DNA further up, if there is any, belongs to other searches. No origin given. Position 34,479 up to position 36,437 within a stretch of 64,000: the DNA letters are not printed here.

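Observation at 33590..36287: Contiguous GtrB-like GT2 / DUF2304 / polytopic transferase three-gene module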

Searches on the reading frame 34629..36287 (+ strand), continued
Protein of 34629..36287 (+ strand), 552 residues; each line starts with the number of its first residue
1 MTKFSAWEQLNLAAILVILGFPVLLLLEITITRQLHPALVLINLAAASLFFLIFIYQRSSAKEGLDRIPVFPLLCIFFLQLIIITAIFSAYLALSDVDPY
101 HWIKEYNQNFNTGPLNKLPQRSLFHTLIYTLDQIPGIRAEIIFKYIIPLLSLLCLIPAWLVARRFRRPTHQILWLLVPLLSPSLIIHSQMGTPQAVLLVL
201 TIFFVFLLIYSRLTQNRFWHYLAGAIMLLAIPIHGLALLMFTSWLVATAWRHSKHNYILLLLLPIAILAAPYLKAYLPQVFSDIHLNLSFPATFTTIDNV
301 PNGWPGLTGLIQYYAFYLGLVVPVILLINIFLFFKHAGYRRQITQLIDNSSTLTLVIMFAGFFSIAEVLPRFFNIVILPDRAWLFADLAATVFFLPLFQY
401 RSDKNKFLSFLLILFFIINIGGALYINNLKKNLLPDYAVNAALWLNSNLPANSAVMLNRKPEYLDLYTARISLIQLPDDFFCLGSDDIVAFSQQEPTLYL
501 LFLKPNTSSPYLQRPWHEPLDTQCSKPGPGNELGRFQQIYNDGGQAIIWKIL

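Call 46: search_protein_families(library=pfam, alignment_id=A1, max_evalue=1)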
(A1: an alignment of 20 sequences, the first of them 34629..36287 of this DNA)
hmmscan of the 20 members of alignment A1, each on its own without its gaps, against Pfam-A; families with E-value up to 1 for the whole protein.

A. member 1, window:34629-36287:+ (552 aa): 1 family
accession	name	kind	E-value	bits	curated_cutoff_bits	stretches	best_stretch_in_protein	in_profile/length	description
PF11992.13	TgpA_N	-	4e-06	26.5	30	1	36-241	46-181/333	TgpA N-terminal domain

B. families by the number of members that match (of 20 scanned): 7 families
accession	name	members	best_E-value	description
PF13231.12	PMT_2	3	0.00011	Dolichyl-phosphate-mannose-protein mannosyltransferase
PF11992.13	TgpA_N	1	4e-06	TgpA N-terminal domain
PF20604.3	DUF6798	1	0.0016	Domain of unknown function (DUF6798)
PF12046.13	CCB1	1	0.031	Cofactor assembly of complex C subunit B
PF15934.10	Yuri_gagarin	1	0.22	Yuri gagarin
PF15188.11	CCDC-167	1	0.26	Coiled-coil domain-containing protein 167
PF12823.12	DUF3817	1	0.46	Domain of unknown function (DUF3817)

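Call 63: search_protein_representatives(alignment_id=A1)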
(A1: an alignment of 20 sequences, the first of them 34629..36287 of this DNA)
Query: 20 sequences, 688 profile positions. Proteins with E-value up to 0.001 (for the whole library): 385; up to 1e-10: 360; up to 1e-30: 264. The best 150 are listed.
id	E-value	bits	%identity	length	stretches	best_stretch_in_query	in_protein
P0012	5.9e-252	854.2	-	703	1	1-688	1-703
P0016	3.3e-250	848.4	-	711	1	2-688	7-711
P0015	2.4e-241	819.1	-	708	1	1-688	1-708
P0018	3.1e-232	788.9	-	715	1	1-688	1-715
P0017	2.0e-228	776.4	-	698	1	1-687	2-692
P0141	2.5e-222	756.2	-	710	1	1-687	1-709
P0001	1.2e-214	730.8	-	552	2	58-566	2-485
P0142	3.0e-214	729.5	-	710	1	1-688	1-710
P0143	5.0e-205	699.1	-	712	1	3-688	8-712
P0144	6.6e-204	695.3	-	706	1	1-688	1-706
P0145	6.9e-202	688.7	-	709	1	4-688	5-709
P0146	1.7e-200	684.1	-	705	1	1-688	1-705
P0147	2.4e-195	667.0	-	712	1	3-687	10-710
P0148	3.4e-195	666.5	-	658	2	1-583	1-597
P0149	6.2e-195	665.7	-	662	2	1-571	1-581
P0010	3.7e-172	590.4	-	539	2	63-569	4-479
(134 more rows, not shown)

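Call 65: find_related_loci(query=A1, collection=genome_contigs, flank=6000)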
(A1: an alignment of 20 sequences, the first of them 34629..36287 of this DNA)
Query A1 (552 aa) in genome_contigs; peptide patterns used: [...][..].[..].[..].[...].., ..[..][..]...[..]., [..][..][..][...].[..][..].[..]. (x = any residue, [..] = any of these).
68 stretches matched a pattern; 41 encode a relative of the query (tblastn E <= 1e-3); 40 distinct loci.
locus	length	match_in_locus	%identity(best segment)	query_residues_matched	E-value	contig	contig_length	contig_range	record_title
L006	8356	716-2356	59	1-552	1e-165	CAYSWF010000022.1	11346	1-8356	MAG TPA_asm: uncultured Candidatus Saccharibacteria bacterium isolate binchicken_co266_39 genome assembly, contig: NODE_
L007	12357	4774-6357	47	20-552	3e-141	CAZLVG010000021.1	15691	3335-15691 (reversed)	MAG TPA_asm: uncultured Candidatus Saccharibacteria bacterium isolate SRP141376_co1_332 genome assembly, contig: NODE_75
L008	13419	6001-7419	40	71-551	1e-98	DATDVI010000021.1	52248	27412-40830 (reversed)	MAG TPA_asm: Candidatus Andersenbacteria bacterium isolate SMAG_U8080 k141_427619, whole genome shotgun sequence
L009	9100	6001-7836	32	3-552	7e-74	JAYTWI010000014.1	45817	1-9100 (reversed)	MAG: Candidatus Moraniibacteriota bacterium isolate GFS_5782 GFS_5782_13, whole genome shotgun sequence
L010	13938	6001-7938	29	3-552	1e-68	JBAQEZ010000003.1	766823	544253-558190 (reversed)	MAG: Candidatus Moraniibacteriota bacterium isolate MFD12003_ilm_asm_bin65 k127_11199, whole genome shotgun sequence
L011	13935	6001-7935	31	4-552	8e-67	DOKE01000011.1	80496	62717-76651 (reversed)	MAG TPA_asm: Candidatus Moraniibacteriota bacterium isolate UBA9338 contig_307, whole genome shotgun sequence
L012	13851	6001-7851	30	3-552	2e-65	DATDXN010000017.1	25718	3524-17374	MAG TPA_asm: Patescibacteria group bacterium isolate SMAG_U8140 k141_2313411, whole genome shotgun sequence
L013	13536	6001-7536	34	3-496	5e-64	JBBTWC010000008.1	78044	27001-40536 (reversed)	MAG: Patescibacteria group bacterium isolate H43-bin047_1 H43_bin047_1_000000000008, whole genome shotgun sequence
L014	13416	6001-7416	35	8-455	6e-62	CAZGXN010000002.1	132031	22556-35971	MAG TPA_asm: uncultured Bdellovibrionales bacterium isolate ERP113451_co1_249 genome assembly, contig: NODE_48_length_13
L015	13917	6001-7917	29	3-552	4e-61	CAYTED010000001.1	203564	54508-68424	MAG TPA_asm: uncultured Bdellovibrionales bacterium isolate binchicken_co128_120 genome assembly, contig: NODE_39_length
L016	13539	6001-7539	30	3-486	2e-60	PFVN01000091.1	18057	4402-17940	MAG: Candidatus Moranbacteria bacterium CG_4_9_14_3_um_filter_42_9 CG_4_9_14_3_um_filter_150_scaffold_2748_c, whole geno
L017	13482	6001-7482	30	3-485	8e-60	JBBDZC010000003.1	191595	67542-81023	MAG: Candidatus Andersenbacteria bacterium isolate LejiaD_51_235 Lejia_D_140_length_191595_cov_146, whole genome shotgun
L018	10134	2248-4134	29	3-551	2e-57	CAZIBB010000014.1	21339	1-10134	MAG TPA_asm: uncultured Bdellovibrionales bacterium isolate ERP113451_co1_58 genome assembly, contig: NODE_2842_length_2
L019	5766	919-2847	28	4-552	2e-54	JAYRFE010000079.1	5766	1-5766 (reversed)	MAG: Candidatus Moraniibacteriota bacterium isolate SH_SHASGE3bin.24 k141_1452770, whole genome shotgun sequence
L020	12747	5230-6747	31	4-481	1e-53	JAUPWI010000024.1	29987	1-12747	MAG: Patescibacteria group bacterium isolate erpe_2018_sw_45hr_WHONDRS-SW48-000100_B_bin.13 scaffold_405013, whole genom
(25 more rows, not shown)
